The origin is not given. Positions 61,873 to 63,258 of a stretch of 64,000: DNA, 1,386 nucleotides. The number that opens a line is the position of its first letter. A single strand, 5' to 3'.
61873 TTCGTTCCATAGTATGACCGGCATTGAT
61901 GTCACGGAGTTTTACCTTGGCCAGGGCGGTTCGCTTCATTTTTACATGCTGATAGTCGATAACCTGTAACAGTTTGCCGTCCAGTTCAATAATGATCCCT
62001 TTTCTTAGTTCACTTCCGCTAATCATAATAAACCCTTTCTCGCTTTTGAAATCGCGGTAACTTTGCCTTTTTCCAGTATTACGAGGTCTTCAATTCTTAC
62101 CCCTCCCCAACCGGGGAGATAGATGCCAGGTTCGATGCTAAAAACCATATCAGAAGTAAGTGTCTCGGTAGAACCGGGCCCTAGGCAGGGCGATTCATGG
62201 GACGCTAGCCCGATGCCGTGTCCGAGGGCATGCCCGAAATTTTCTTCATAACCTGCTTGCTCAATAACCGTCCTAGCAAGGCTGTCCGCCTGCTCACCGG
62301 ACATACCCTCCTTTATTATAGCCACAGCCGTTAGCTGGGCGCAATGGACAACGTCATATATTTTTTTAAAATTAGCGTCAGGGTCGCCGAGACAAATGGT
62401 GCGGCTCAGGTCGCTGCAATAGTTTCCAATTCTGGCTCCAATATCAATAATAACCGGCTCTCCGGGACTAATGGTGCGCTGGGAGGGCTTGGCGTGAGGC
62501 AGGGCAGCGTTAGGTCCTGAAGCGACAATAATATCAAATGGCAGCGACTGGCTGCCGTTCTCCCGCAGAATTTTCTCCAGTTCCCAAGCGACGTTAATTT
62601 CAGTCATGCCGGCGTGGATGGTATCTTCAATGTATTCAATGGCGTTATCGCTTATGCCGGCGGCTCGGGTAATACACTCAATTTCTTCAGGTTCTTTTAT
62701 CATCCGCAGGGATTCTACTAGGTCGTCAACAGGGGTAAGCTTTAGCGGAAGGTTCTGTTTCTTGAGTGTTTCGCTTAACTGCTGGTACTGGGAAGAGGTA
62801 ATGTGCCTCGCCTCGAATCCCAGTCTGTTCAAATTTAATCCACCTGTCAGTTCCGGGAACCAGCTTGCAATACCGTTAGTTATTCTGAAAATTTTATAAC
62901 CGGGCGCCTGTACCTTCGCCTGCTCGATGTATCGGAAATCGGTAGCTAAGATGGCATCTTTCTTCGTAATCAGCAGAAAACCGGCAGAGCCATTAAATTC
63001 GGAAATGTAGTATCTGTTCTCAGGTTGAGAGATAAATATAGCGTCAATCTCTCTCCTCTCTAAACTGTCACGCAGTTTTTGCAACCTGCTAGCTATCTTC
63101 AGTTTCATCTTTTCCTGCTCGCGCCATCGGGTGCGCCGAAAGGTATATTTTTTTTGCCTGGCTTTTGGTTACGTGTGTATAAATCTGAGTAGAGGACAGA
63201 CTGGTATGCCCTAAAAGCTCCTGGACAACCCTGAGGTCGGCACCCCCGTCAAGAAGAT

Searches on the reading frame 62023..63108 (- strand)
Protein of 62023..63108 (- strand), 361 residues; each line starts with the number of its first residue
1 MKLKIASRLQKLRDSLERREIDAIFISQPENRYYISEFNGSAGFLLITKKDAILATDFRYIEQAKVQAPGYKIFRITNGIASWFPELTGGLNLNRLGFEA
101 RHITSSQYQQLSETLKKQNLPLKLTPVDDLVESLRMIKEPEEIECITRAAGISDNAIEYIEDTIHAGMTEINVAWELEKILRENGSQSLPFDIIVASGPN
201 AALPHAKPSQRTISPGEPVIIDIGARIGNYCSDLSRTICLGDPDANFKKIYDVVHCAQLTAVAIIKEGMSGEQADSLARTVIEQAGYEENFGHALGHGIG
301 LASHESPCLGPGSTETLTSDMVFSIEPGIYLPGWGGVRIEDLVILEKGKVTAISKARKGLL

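Call 26: find_encoding_contigs(protein=window:62023-63108:-, flank=10000, max_places=3)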
Protein window:62023-63108:- (361 aa): 4 contigs read that carry it; 2 places shown.
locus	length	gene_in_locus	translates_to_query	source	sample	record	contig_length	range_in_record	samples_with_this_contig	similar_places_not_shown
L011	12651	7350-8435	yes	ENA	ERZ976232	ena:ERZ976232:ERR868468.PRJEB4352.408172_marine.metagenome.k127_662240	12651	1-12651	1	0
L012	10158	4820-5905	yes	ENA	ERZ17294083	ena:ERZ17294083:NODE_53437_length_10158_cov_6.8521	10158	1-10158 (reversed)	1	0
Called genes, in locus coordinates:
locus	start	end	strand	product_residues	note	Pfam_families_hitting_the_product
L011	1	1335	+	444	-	?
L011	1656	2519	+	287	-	PF01040:UbiA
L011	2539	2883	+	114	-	PF13442:Cytochrome_CBB3, PF00034:Cytochrom_C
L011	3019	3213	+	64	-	-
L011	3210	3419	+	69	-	-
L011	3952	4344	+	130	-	PF17782:WHD_DprA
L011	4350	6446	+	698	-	PF01751:Toprim, PF01131:Topoisom_bac, PF01396:Zn_ribbon_Top1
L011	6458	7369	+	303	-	PF02899:Phage_int_SAM_1, PF13102:Phage_int_SAM_5 (weak), PF13495:Phage_int_SAM_4 (weak), PF00589:Phage_integrase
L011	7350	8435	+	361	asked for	PF01321:Creatinase_N, PF00557:Peptidase_M24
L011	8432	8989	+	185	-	PF08207:EFP_N, PF01132:EFP, PF09285:Elong-fact-P_C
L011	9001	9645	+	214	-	PF02811:PHP, PF13263:PHP_C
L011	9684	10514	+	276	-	PF00551:Formyl_trans_N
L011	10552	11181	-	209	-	PF00300:His_Phos_1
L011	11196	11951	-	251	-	PF02654:CobS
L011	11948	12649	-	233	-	?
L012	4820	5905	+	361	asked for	PF01321:Creatinase_N, PF00557:Peptidase_M24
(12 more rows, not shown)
